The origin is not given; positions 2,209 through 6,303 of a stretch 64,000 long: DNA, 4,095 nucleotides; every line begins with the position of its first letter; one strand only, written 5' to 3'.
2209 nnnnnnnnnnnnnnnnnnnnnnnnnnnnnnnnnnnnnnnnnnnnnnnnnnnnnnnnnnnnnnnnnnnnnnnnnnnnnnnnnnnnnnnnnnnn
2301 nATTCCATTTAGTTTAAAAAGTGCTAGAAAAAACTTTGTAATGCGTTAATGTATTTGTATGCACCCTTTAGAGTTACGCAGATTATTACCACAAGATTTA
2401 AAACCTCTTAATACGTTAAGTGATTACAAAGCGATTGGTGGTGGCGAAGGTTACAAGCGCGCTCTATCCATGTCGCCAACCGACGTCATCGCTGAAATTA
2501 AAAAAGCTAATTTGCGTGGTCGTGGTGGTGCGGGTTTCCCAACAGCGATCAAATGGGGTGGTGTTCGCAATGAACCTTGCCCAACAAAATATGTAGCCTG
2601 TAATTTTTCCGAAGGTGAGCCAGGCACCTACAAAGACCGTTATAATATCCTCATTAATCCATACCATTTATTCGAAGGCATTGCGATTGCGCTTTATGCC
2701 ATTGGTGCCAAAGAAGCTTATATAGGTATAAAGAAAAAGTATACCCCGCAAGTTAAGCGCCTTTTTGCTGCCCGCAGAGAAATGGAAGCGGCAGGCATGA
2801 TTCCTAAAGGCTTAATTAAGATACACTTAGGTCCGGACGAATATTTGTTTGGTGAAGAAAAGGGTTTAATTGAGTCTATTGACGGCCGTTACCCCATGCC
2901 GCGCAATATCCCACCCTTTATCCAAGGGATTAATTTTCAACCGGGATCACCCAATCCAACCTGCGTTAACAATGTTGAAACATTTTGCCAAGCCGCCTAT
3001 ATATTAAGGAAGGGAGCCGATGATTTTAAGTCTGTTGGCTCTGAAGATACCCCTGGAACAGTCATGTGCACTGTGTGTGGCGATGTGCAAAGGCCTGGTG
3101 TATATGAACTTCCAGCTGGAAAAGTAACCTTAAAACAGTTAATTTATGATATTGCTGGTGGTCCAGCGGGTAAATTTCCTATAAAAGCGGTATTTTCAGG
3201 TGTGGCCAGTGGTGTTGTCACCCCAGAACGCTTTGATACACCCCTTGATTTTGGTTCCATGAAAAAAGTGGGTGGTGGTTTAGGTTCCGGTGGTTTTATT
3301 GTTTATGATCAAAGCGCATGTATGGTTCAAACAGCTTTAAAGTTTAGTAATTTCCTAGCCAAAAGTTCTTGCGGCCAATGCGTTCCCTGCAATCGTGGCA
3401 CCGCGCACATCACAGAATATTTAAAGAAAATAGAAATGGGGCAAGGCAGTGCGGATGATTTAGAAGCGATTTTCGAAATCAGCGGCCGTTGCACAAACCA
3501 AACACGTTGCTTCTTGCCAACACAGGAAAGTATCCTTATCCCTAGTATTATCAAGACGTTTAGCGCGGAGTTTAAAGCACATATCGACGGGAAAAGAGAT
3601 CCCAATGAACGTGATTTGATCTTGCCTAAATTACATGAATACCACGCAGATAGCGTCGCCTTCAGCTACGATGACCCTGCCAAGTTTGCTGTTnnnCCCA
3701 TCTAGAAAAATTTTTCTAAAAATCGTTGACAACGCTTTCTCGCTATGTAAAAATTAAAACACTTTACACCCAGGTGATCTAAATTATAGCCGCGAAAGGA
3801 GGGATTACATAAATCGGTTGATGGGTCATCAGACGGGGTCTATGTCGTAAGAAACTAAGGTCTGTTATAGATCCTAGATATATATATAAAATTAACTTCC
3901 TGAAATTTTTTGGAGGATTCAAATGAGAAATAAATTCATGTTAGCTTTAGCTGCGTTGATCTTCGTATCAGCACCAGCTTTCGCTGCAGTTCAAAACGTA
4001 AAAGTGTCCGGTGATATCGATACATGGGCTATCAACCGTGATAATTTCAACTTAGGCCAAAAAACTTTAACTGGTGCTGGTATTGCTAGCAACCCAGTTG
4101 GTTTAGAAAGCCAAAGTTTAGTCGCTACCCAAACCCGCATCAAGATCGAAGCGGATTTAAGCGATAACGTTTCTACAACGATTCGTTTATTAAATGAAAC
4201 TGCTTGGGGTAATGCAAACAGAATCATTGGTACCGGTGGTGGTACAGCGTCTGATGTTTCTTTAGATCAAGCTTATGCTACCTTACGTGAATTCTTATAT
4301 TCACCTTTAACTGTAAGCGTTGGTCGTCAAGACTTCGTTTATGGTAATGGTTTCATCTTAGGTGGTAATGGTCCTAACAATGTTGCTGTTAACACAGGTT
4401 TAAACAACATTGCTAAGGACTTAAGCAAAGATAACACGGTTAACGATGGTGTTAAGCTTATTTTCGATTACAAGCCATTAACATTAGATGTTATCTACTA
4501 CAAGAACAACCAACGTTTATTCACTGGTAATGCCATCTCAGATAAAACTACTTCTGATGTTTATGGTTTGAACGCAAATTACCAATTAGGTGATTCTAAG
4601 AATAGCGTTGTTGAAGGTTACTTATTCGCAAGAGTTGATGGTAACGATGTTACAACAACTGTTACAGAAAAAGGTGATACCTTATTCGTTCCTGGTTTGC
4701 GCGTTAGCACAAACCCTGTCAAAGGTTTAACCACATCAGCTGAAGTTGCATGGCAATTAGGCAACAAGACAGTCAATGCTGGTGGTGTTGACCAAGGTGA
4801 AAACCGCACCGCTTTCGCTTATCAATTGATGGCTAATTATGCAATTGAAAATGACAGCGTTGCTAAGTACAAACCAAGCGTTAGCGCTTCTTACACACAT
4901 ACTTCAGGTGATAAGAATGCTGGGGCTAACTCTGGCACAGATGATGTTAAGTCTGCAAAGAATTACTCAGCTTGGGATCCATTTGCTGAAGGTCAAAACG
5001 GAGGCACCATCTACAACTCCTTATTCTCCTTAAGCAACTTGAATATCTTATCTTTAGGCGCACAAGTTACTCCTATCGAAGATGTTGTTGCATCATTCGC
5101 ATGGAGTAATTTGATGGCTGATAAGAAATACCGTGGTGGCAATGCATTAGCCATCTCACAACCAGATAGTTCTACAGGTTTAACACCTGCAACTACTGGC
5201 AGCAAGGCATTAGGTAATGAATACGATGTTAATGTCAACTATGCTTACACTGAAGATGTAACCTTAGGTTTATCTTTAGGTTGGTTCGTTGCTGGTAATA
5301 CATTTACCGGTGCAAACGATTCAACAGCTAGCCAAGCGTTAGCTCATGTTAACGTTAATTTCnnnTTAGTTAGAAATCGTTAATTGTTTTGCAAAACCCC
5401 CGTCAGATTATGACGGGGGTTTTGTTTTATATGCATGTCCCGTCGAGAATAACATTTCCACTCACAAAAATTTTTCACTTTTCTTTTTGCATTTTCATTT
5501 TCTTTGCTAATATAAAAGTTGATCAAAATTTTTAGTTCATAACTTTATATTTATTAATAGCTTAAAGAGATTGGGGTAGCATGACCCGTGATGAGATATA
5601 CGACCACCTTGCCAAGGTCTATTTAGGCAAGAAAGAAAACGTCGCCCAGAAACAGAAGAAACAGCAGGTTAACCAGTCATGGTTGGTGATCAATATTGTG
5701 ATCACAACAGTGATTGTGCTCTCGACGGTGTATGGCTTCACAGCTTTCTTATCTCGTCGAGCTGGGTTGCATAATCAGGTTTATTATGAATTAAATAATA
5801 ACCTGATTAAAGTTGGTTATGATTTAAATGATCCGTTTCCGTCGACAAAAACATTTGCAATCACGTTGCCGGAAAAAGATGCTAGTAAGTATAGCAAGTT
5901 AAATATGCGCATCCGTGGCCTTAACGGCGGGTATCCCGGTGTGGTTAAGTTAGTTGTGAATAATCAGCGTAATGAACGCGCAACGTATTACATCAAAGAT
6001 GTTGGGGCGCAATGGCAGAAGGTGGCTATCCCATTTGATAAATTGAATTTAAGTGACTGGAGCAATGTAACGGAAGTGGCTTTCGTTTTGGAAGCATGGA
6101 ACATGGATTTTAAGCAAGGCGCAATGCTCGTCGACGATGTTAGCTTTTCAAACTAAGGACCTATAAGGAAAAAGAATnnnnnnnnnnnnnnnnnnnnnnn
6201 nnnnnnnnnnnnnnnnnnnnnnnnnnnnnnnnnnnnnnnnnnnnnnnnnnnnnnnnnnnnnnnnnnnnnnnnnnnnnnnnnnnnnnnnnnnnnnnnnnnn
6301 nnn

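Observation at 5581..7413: ParA/MinD ATPase fused to an AMPK-beta/CBM48 glycogen-binding domain, paired with a membrane CBM-like protein: candidate polyglucan-granule positioning or tethering module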

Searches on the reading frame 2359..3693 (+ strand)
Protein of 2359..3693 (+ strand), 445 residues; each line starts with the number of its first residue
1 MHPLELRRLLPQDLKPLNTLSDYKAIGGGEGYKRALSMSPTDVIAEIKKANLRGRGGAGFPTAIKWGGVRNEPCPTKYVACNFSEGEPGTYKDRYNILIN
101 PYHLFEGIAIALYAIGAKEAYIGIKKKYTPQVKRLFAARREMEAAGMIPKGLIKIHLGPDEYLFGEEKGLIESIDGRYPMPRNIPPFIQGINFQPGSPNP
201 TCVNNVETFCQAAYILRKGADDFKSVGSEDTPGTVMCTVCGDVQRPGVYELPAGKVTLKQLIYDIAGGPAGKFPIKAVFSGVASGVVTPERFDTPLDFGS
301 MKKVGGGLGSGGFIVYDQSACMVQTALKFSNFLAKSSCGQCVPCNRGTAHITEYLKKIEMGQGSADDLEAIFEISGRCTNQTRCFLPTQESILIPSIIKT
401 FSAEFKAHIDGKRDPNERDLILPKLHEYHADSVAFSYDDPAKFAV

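Call 3: search_protein_families(library=pfam, proteins=[window:2359-3693:+], max_evalue=0.1)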
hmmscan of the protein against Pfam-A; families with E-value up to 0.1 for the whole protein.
window:2359-3693:+ (445 aa): 4 families
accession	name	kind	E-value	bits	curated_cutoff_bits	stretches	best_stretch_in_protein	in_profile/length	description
PF01512.22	Complex1_51K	-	4.1e-37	127.8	31.2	1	47-211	1-147/150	Nuo51 FMN-binding domain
PF10589.14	NADH_4Fe-4S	-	1.4e-18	67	23.5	1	325-408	2-85/85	NADH-ubiquinone oxidoreductase-F iron-sulfur binding region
PF10531.15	SLBB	-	2.7e-05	24.3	27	1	238-268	3-32/55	SLBB domain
PF22461.2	SLBB_2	-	0.0044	17.5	27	1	238-280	4-46/79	SLBB domain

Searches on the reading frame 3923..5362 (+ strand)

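Call 3: search_protein_families(library=pfam, proteins=[window:3923-5362:+], max_evalue=0.1)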
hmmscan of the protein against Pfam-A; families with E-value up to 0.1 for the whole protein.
window:3923-5362:+ (480 aa): 1 family
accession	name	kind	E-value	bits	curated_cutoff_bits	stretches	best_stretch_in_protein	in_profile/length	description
PF13372.12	Alginate_exp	-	6.5e-13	48.7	25.2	1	109-472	73-392/395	Alginate export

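Call 4: search_protein_families(library=ncbifam, proteins=[window:3923-5362:+], max_evalue=0.1)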
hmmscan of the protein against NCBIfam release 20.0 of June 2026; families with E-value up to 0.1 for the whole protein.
window:3923-5362:+ (480 aa): 1 family
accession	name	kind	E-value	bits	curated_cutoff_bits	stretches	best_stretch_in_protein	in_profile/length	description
NF033939.0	DESULF_POR1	subfamily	0.00011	21.1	250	1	1-139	1-127/454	outer membrane homotrimeric porin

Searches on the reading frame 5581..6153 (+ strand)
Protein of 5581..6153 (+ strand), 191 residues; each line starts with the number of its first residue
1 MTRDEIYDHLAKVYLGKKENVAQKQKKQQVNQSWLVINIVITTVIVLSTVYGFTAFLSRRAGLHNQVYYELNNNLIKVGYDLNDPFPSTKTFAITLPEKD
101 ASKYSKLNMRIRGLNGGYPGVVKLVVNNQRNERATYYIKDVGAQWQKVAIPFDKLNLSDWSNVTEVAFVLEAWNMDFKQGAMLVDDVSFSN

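Call 3: search_protein_families(library=pfam, proteins=[window:5581-6153:+], max_evalue=0.1)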
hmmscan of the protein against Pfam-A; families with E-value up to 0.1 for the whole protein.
window:5581-6153:+ (191 aa): 2 families
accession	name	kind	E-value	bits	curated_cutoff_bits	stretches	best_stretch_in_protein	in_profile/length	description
PF08547.18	CIA30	-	0.0022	18.5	24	1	94-166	58-129/157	Complex I intermediate-associated protein 30 (CIA30)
PF20563.3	DUF6773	-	0.062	13.6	27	1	6-69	59-121/163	Family of unknown function (DUF6773)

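Call 4: search_protein_families(library=ncbifam, proteins=[window:5581-6153:+], max_evalue=0.1)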
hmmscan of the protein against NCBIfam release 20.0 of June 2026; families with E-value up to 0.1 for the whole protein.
window:5581-6153:+ (191 aa): 1 family
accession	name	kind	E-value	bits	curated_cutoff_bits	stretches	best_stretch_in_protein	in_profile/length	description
NF045846.1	MSC0882_dom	subfamily_domain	0.001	18.3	60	1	23-95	102-165/244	MSC_0882 family membrane protein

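Call 30: find_homologous_proteins(query=window:5581-6153:+, max_evalue=0.001)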
Query window:5581-6153:+ (191 aa): 276 proteins with E <= 0.001 among 317 candidates; the best 120 are listed.
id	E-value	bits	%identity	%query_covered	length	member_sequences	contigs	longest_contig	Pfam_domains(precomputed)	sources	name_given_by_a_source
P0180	4.3e-116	403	93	100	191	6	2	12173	-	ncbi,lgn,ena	-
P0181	8.0e-113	393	91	100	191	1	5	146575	-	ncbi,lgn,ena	-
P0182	9.8e-108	376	87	100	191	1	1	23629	-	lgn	-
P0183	1.6e-103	362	82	100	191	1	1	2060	-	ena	-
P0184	2.0e-97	342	76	100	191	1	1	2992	-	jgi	-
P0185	4.9e-97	341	77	100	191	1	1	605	-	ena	-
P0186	1.2e-96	340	76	100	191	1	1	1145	-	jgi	jgi:hypothetical protein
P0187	1.9e-96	339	76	100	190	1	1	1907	-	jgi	jgi:hypothetical protein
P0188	3.4e-95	335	74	100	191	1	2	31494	-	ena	-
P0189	4.0e-95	335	75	100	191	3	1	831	-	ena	-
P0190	1.4e-93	330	73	100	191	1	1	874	-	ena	-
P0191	1.8e-93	330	72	100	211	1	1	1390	-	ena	-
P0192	4.7e-93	328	72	100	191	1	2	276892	-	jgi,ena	-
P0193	9.5e-93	327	71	100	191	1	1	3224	-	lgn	-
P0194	2.3e-92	326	71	100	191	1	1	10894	-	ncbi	-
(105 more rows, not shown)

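Call 38: predict_structure(alignment_id=A1)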
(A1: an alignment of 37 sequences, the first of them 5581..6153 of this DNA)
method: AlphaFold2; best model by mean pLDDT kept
length: 191 residues; sequences in the alignment: 37
mean_pLDDT: 71.6   pTM: 0.53
mean pLDDT of the five models: 71.6, 68.4, 62.1, 61.5, 59.1
residues with pLDDT >= 90: 23; 70-90: 86; 50-70: 54; < 50: 28
segments of 3 or more residues with pLDDT < 50: 15-29, 60-69
pLDDT, mean of each block of 10 residues (from residue 1): 57 46 41 70 79 59 43 71 60 69 88 82 88 90 91 88 84 69 86 80
secondary structure, 60 per line:
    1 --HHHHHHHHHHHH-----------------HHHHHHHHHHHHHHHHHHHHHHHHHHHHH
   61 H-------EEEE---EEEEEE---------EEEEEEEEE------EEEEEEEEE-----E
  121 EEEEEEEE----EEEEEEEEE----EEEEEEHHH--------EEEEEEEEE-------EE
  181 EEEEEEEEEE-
elements in order: H3-14 H32-61 E69-72 E76-81 E91-99 E106-114 E120-128 E133-141 E146-151 E163-171 E179-190
